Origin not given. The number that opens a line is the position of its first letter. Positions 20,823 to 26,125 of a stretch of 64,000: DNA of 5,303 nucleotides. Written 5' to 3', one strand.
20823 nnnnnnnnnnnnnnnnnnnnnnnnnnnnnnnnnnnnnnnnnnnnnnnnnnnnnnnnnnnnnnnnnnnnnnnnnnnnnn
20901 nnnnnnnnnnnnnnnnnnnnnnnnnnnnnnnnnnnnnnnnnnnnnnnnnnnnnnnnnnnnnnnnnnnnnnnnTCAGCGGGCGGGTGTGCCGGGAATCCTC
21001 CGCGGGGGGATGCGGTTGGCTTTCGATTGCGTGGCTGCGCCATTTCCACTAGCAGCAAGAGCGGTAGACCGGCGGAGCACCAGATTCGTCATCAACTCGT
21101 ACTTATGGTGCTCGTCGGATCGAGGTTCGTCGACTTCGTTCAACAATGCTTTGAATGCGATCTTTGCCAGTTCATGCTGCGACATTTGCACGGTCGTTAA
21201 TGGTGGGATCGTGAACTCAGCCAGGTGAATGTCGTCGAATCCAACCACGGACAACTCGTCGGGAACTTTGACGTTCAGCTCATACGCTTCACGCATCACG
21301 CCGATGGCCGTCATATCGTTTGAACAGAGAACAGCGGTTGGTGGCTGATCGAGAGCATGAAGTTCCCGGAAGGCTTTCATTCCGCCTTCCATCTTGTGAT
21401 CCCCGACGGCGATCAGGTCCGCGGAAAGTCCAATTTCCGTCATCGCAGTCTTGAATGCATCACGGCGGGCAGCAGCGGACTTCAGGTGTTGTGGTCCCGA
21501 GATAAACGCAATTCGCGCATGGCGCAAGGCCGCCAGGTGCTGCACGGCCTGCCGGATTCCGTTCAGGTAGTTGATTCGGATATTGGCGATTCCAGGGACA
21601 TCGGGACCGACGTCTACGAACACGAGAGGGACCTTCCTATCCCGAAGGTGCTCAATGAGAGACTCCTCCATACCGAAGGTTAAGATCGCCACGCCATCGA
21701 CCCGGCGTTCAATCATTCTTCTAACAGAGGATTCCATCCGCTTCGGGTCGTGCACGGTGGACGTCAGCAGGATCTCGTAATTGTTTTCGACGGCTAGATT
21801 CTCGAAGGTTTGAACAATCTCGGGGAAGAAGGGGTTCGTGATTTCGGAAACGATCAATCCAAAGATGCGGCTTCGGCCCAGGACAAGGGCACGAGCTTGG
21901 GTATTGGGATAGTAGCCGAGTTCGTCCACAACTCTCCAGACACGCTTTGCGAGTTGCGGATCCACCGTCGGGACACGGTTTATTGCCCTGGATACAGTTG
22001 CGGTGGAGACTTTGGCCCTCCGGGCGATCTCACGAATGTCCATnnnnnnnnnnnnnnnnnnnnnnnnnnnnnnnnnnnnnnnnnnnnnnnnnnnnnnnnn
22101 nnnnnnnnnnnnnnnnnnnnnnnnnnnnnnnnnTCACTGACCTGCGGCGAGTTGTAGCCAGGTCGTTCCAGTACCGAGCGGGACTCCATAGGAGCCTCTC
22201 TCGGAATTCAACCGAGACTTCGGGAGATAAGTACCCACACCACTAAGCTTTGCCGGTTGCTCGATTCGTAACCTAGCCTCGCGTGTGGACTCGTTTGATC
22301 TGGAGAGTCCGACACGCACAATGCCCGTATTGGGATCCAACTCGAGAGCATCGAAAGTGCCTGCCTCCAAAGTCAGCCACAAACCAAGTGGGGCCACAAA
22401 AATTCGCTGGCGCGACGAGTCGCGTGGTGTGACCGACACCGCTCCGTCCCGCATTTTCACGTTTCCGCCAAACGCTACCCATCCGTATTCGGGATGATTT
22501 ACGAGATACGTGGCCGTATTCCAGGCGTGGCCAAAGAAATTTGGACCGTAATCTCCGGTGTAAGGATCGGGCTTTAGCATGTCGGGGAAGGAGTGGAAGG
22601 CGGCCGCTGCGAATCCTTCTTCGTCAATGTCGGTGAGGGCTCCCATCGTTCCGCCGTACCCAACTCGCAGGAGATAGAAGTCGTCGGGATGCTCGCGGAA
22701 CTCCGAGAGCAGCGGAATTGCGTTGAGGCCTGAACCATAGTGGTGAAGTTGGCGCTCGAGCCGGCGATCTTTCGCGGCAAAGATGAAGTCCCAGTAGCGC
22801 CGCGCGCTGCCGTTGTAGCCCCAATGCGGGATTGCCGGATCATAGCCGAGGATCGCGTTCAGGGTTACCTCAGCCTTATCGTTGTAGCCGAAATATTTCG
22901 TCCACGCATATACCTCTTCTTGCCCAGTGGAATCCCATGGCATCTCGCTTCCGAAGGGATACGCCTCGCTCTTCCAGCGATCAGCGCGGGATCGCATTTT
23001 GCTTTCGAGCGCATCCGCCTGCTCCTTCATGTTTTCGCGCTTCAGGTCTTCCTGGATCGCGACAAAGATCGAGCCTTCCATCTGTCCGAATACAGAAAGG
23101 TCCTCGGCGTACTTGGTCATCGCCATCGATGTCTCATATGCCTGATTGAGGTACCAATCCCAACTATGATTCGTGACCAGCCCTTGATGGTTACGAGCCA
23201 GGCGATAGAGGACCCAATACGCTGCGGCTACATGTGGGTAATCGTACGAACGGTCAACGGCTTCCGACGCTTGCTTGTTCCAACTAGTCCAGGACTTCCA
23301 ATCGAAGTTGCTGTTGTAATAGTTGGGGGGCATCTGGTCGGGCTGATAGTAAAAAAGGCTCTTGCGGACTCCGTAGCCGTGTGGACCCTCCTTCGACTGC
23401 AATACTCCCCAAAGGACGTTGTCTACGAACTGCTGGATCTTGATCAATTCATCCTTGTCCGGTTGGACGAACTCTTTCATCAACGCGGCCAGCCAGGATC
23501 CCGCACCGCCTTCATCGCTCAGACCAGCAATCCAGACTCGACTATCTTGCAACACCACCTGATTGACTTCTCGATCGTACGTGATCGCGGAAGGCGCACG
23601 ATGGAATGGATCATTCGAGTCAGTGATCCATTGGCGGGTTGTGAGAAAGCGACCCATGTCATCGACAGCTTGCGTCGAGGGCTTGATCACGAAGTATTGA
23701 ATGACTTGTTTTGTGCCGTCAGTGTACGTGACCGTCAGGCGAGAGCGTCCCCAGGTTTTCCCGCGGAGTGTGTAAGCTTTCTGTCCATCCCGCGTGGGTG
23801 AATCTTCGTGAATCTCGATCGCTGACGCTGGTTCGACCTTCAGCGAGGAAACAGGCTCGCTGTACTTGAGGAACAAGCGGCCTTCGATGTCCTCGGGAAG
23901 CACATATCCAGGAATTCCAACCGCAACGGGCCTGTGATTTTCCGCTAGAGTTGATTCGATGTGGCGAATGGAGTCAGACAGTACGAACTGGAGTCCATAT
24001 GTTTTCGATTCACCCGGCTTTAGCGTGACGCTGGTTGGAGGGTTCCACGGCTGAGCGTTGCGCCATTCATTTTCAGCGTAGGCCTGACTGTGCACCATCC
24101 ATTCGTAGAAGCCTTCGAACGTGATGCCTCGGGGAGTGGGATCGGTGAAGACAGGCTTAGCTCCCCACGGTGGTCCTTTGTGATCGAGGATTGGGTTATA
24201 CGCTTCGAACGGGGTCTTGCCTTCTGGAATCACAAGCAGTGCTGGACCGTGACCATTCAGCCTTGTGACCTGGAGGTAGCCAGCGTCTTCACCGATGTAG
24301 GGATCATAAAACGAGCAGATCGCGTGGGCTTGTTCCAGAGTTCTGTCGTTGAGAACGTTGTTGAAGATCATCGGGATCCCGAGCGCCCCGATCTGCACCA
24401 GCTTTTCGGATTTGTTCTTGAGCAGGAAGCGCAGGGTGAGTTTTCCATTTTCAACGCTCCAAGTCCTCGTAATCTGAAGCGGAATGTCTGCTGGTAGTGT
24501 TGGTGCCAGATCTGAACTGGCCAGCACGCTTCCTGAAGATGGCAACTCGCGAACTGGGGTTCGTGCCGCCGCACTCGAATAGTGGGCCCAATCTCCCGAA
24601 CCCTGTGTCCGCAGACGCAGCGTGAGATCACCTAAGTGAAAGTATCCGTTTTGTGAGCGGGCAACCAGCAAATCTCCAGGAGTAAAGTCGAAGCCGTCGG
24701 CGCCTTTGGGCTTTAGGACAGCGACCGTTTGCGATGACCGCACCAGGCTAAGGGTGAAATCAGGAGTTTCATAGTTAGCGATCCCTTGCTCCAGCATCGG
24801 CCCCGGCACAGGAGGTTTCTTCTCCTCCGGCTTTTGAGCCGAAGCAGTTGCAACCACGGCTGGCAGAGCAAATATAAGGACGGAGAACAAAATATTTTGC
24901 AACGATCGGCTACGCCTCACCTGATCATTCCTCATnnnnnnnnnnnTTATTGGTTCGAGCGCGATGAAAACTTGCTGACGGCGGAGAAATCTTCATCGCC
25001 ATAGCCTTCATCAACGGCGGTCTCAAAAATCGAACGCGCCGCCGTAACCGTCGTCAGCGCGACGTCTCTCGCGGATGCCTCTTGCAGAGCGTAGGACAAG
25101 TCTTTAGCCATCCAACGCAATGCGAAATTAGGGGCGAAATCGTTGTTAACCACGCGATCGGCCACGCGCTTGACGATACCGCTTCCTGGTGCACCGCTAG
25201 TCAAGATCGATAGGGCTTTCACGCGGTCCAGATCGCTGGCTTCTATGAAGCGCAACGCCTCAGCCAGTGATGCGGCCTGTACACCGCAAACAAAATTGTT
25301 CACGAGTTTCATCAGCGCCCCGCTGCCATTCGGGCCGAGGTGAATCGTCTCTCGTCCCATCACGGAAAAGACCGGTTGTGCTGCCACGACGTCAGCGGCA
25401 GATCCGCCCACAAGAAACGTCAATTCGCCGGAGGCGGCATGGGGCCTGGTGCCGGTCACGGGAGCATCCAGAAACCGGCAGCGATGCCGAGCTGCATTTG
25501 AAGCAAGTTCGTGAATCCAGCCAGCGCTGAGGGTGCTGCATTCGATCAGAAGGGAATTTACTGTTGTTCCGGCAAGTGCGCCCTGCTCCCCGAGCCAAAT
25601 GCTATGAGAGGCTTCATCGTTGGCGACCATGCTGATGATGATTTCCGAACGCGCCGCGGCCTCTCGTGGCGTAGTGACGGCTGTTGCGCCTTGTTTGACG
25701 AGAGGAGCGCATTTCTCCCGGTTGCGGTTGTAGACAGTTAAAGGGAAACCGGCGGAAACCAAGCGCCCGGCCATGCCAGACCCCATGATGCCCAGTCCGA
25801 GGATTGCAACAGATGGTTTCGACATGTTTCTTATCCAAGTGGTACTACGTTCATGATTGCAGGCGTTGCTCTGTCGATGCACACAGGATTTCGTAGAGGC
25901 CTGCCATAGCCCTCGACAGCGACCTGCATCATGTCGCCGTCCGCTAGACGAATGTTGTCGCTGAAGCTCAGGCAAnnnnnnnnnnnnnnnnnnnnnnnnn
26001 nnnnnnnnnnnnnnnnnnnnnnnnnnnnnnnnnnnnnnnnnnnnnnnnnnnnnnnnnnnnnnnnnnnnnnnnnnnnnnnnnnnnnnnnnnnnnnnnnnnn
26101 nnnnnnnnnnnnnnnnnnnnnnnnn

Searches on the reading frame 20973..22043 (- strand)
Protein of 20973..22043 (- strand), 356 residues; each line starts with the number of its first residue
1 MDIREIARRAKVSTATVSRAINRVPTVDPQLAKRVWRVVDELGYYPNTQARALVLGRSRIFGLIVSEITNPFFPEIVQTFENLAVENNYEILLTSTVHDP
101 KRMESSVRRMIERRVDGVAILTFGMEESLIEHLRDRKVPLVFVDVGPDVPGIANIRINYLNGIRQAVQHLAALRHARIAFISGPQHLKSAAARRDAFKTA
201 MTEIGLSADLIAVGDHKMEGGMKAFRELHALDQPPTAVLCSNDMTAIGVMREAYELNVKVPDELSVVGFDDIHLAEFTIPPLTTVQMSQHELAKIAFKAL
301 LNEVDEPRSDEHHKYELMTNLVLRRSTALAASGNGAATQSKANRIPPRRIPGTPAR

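Call 4: search_protein_families(library=pfam, proteins=[window:20973-22043:-], max_evalue=0.01)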
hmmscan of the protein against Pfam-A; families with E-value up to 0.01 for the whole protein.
window:20973-22043:- (356 aa): 4 families
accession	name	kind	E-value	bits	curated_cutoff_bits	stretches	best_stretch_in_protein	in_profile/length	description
PF13377.12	Peripla_BP_3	-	1.5e-34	119.9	26.5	1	167-327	1-167/167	Periplasmic binding protein-like domain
PF00532.27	Peripla_BP_1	-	5.1e-24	85.7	22.2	1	61-310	4-265/281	Periplasmic binding proteins and sugar binding domain of LacI family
PF00356.27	LacI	-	6.1e-14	52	27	1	3-47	2-46/46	Bacterial regulatory proteins, lacI family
PF13407.12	Peripla_BP_4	-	1.6e-13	51.3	35.1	1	61-270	1-217/258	Periplasmic binding protein domain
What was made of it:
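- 20973..22043 (-): LacI-family regulator, the candidate repressor for the operator. Its own upstream site is at 22100-22113. Pfam LacI plus Peripla_BP_3 (call 4).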

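Call 28: search_protein_families(library=ncbifam, proteins=[window:20973-22043:-], max_evalue=0.001)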
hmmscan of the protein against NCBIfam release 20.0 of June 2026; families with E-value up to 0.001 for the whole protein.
window:20973-22043:- (356 aa): 18 families
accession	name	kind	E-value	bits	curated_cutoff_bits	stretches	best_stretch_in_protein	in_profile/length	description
NF007743.0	PRK10423.1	equivalog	2.6e-65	220.7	531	1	3-326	4-329/330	ribose operon transcriptional repressor RbsR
NF047341.1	lactose_RbsR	equivalog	2e-64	218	382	1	3-328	5-329/331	ribose utilization transcriptional repressor RbsR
NF008269.0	PRK11041.1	equivalog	9.7e-62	208.9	436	1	3-329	12-339/342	DNA-binding transcriptional regulator CytR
NF007979.0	PRK10703.1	equivalog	1.6e-61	208.3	501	1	3-328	4-332/341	HTH-type transcriptional repressor PurR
NF007075.0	PRK09526.1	subfamily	3.6e-55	187.3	340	1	3-332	8-336/358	LacI family DNA-binding transcriptional regulator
TIGR01481.1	ccpA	equivalog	9.6e-54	183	442.35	1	3-327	5-329/330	catabolite control protein A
NF051853.1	TransRegUriRCory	equivalog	1.8e-51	175.2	550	1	3-327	3-324/327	transcriptional regulator UriR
NF052440.1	TransRegGNTRPSEAE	equivalog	7.6e-48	163.3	400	1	3-327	8-333/333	HTH-type transcriptional regulator GntR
NF007706.0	PRK10401.1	equivalog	2.6e-47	161.8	555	1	2-332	3-334/346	HTH-type transcriptional regulator GalS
NF008002.0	PRK10727.1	equivalog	1.3e-41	142.9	557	1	3-328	4-330/341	HTH-type transcriptional regulator GalR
TIGR02417.1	fruct_sucro_rep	subfamily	2.2e-37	129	389.55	1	3-311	2-314/327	D-fructose-responsive transcription factor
NF007449.0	PRK10014.1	subfamily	7.9e-34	117.2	310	1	2-312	8-330/342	Mal regulon transcriptional regulator MalI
NF008452.0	PRK11303.1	equivalog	3.2e-32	112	385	1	1-322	1-326/332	catabolite repressor/activator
NF047913.1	TransRegIdnR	equivalog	1.8e-29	103.1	500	1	3-309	8-314/331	DNA-binding transcriptional regulator IdnR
TIGR02405.1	trehalos_R_Ecol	equivalog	6.4e-27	94.7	357.35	1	2-306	3-298/311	trehalose operon repressor TreR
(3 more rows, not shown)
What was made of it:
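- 20973..22043 (-): NCBIfam RbsR/PurR-like (call 28).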

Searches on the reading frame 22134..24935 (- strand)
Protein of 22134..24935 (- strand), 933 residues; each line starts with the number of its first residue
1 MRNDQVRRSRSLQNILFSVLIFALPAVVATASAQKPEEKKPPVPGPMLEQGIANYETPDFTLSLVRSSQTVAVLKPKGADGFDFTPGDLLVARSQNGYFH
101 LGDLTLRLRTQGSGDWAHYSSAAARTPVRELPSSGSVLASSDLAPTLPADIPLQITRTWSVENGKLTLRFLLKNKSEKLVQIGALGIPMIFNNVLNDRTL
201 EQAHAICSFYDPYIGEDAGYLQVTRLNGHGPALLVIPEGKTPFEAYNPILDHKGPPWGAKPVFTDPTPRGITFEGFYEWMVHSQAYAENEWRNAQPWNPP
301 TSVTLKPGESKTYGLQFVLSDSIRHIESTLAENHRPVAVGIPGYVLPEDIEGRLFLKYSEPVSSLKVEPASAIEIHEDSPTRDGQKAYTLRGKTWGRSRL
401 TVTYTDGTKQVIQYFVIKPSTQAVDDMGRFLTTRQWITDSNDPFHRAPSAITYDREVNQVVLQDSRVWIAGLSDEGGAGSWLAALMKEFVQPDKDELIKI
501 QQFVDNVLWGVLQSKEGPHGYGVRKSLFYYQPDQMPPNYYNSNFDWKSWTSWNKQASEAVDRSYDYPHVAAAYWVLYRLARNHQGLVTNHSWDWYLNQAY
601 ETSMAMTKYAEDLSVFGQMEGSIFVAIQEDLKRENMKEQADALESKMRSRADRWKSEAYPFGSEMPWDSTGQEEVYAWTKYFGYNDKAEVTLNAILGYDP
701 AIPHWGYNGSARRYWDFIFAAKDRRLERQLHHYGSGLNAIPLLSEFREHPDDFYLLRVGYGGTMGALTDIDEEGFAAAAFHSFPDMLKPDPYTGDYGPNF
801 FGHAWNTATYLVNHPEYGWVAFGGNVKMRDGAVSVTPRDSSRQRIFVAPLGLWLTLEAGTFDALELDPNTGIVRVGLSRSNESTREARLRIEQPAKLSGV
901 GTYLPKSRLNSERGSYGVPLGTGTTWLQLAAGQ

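Call 4: search_protein_families(library=pfam, proteins=[window:22134-24935:-], max_evalue=0.01)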
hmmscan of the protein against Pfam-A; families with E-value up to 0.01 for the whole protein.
window:22134-24935:- (933 aa): 1 family
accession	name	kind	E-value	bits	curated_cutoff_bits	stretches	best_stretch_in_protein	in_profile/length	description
PF18951.5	DUF5695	-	0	1319.8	25.2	1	64-922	2-851/857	Family of unknown function (DUF5695)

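Call 28: search_protein_families(library=ncbifam, proteins=[window:22134-24935:-], max_evalue=0.001)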
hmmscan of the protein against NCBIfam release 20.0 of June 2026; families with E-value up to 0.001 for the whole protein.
window:22134-24935:- (933 aa): 0 families

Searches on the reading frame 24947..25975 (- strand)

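Call 4: search_protein_families(library=pfam, proteins=[window:24947-25975:-], max_evalue=0.01)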
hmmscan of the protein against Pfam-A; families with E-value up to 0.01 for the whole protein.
window:24947-25975:- (342 aa): 9 families
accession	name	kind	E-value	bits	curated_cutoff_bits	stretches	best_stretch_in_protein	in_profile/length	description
PF03446.21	NAD_binding_2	-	6.9e-42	143.6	21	1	56-214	2-161/161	NAD binding domain of 6-phosphogluconate dehydrogenase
PF14833.11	NAD_binding_11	-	3.8e-25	88.9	30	1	217-335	1-120/122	NAD-binding of NADP-dependent 3-hydroxyisobutyrate dehydrogenase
PF03807.23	F420_oxidored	-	4.1e-08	34.2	21.6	1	56-120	2-70/94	NADP oxidoreductase coenzyme F420-dependent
PF02826.25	2-Hacid_dh_C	-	1.1e-06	28.6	25.1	1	41-126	24-108/178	D-isomer specific 2-hydroxyacid dehydrogenase, NAD binding domain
PF01488.26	Shikimate_DH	-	4.7e-05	23.9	24.3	1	49-119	8-85/138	Shikimate / quinate 5-dehydrogenase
PF02737.24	3HCDH_N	-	0.00023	21.6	22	1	55-94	1-40/180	3-hydroxyacyl-CoA dehydrogenase, NAD binding domain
PF02558.23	ApbA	-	0.00027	21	22.2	1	56-114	1-58/150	Ketopantoate reductase PanE/ApbA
PF07991.19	KARI_N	-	0.0015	18.5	20.6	1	54-127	5-77/165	Acetohydroxy acid isomeroreductase, NADPH-binding domain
PF21761.2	RedAm-like_C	-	0.0063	17.2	27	0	265-335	52-123/127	NADPH-dependent reductive aminase-like, C-terminal domain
